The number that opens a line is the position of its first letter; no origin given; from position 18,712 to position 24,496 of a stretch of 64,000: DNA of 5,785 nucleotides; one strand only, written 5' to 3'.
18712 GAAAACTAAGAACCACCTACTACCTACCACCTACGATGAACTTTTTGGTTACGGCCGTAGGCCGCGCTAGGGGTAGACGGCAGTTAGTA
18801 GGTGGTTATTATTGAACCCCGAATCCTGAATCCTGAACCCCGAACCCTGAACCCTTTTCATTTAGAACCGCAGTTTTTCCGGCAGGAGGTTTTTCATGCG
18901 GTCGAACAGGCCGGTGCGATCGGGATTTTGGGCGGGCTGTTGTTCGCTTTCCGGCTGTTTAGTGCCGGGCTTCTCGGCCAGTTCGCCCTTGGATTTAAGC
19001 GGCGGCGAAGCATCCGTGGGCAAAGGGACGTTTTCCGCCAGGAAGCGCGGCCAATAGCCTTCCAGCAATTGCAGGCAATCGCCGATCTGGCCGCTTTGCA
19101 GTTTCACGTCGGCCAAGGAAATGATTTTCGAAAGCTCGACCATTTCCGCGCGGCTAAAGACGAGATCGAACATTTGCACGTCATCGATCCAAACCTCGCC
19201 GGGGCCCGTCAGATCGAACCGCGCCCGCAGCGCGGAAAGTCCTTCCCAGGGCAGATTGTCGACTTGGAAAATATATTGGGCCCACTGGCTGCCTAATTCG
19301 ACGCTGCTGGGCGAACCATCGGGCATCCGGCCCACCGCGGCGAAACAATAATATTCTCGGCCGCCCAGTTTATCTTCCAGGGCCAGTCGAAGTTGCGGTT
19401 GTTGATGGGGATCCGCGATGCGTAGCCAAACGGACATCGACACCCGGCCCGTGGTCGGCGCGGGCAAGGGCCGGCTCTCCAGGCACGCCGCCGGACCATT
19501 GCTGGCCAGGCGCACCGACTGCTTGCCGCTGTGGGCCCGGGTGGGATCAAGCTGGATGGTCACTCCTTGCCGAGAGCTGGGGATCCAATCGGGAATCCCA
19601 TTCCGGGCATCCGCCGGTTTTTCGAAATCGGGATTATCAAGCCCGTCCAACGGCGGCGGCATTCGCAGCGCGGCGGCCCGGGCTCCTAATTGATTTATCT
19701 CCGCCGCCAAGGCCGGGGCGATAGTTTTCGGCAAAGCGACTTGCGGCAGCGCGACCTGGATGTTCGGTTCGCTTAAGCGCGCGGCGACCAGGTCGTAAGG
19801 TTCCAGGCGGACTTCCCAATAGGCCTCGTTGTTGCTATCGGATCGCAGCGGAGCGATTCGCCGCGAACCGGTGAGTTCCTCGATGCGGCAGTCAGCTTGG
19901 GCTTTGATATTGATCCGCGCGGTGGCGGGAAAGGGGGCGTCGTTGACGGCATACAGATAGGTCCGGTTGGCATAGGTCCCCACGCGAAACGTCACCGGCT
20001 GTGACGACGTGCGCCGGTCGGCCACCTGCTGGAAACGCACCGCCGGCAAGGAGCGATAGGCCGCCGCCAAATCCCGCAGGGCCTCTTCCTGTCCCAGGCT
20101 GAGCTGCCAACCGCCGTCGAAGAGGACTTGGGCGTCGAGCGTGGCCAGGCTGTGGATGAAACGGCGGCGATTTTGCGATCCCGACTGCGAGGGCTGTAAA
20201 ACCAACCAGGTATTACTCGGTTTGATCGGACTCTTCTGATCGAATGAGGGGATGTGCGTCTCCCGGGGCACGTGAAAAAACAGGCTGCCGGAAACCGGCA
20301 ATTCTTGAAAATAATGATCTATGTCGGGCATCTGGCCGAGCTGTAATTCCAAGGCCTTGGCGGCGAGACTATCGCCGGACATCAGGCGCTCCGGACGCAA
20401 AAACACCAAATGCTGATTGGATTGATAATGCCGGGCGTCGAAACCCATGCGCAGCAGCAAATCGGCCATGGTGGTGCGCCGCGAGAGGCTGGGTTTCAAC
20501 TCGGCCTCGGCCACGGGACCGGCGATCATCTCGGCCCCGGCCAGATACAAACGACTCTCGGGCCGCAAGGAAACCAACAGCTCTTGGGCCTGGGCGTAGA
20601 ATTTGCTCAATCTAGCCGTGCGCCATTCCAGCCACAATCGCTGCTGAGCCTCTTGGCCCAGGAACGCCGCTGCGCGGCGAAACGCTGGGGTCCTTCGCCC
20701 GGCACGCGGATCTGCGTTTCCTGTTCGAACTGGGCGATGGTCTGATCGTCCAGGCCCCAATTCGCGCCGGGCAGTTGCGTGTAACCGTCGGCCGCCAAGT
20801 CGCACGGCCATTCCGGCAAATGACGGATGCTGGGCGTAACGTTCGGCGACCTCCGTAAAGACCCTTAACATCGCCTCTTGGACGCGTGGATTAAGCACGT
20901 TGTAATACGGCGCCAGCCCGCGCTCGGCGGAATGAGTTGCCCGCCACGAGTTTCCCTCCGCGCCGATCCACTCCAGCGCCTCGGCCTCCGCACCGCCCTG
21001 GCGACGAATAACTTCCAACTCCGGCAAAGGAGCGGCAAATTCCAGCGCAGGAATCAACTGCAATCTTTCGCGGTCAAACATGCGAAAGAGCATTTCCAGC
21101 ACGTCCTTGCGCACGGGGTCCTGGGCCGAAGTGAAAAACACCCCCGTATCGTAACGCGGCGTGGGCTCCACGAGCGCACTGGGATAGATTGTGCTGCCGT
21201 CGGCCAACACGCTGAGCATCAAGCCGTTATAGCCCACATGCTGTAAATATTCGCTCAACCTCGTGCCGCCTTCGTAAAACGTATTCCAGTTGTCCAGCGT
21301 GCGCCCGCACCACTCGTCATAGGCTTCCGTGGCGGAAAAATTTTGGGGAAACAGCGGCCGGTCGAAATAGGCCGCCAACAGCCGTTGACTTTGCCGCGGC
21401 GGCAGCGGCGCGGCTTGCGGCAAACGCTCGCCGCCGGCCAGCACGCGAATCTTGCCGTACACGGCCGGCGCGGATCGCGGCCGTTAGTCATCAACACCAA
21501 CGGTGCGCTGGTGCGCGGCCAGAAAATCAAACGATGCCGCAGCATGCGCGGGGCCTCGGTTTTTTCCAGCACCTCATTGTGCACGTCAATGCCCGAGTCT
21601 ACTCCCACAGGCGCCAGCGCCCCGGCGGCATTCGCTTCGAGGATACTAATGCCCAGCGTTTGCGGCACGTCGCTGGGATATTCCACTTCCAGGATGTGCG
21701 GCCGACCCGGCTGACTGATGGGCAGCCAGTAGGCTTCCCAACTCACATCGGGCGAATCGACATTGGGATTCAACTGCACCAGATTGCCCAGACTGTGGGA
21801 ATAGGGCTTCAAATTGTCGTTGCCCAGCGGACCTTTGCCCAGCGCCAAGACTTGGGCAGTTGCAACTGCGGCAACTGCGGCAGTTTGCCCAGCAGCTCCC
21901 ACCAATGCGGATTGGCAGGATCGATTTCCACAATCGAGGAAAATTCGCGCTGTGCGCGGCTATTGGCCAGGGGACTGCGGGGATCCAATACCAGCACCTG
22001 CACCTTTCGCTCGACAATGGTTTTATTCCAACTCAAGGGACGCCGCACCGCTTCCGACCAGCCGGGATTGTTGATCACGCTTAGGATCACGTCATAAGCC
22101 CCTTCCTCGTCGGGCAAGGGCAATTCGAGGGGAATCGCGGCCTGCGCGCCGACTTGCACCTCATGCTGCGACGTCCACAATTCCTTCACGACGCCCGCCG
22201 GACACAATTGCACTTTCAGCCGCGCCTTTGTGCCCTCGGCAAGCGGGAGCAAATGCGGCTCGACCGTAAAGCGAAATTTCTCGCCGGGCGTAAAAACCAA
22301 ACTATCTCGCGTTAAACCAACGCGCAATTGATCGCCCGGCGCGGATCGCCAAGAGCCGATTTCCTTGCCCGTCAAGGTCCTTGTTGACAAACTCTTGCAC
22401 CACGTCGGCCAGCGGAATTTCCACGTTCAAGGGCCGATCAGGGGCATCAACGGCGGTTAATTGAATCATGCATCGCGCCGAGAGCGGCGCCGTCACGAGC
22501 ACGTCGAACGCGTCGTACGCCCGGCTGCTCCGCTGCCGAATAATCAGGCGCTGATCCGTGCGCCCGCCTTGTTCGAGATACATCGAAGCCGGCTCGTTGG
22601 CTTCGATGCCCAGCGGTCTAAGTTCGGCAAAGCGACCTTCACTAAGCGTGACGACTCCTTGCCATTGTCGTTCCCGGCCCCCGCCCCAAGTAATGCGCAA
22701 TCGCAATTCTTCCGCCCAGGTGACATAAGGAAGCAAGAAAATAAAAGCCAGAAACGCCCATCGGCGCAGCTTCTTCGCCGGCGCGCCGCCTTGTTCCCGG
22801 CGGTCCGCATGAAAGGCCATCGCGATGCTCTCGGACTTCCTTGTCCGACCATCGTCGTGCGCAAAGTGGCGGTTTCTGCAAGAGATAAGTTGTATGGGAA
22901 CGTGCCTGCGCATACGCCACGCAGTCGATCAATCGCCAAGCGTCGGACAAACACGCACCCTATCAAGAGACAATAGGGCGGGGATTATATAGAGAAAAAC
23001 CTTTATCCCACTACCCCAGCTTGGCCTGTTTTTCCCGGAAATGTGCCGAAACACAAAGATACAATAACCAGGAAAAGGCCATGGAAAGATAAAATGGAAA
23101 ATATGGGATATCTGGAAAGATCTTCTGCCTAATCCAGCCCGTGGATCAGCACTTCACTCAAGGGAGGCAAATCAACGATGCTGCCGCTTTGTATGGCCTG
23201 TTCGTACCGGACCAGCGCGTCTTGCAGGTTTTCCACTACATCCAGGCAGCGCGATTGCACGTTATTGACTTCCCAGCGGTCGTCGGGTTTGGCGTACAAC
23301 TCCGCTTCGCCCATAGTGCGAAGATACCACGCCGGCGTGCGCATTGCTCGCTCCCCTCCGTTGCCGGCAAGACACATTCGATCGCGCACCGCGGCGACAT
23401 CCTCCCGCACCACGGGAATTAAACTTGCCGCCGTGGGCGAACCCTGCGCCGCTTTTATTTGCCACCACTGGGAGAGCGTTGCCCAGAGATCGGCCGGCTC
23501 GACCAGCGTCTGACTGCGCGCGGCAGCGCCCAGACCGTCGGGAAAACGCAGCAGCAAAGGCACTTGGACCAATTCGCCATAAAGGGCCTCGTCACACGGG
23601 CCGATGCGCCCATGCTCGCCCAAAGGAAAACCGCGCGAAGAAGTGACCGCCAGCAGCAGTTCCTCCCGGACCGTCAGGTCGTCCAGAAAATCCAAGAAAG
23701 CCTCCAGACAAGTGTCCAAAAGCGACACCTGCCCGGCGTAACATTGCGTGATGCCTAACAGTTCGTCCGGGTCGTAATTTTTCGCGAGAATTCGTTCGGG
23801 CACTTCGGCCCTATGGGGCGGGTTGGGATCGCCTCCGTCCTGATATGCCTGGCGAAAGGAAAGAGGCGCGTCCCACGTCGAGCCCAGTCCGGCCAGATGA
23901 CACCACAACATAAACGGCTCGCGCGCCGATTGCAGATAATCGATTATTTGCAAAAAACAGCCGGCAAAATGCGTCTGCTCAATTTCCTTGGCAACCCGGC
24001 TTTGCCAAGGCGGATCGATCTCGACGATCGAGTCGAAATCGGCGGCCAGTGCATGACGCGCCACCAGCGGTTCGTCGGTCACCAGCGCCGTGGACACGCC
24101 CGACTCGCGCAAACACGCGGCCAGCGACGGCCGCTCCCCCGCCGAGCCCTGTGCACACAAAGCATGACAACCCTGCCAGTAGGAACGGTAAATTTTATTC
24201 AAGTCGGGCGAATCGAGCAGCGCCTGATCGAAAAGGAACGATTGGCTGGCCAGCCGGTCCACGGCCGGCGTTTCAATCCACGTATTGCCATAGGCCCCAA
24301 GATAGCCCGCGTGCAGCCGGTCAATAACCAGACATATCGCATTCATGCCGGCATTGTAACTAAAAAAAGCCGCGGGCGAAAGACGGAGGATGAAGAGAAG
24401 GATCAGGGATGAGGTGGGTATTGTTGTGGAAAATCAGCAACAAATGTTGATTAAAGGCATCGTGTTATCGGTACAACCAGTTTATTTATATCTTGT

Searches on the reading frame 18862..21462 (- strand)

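Call 17: search_protein_families(library=pfam, proteins=[window:18862-21462:-], max_evalue=0.01)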
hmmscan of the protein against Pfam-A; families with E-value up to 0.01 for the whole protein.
window:18862-21462:- (866 aa): 1 family
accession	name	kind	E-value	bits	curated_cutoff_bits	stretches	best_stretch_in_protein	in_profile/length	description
PF02638.21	GHL10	-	1.3e-05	24.9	27.9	1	71-302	26-222/311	Glycosyl hydrolase-like 10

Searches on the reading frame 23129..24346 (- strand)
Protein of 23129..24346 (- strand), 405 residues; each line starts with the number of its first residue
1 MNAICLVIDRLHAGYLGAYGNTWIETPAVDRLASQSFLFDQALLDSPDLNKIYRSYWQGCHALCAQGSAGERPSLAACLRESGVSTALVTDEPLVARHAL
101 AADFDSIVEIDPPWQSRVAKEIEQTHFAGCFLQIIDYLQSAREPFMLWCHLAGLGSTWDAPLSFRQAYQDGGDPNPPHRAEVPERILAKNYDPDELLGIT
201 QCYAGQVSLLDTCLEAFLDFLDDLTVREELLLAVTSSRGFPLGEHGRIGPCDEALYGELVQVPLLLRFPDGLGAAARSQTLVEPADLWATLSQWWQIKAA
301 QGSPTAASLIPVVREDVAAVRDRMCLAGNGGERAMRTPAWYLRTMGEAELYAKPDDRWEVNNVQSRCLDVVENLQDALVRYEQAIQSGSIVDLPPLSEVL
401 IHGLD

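Call 17: search_protein_families(library=pfam, proteins=[window:23129-24346:-], max_evalue=0.01)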
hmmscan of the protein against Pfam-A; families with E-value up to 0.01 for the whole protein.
window:23129-24346:- (405 aa): 2 families
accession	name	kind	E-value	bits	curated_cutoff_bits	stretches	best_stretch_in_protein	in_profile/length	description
PF00884.28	Sulfatase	-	2.5e-17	63.6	25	1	2-295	2-299/301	Sulfatase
PF16347.10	SGSH_C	-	0.0074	16.9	29.3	0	254-316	10-71/154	N-sulphoglucosamine sulphohydrolase, C-terminal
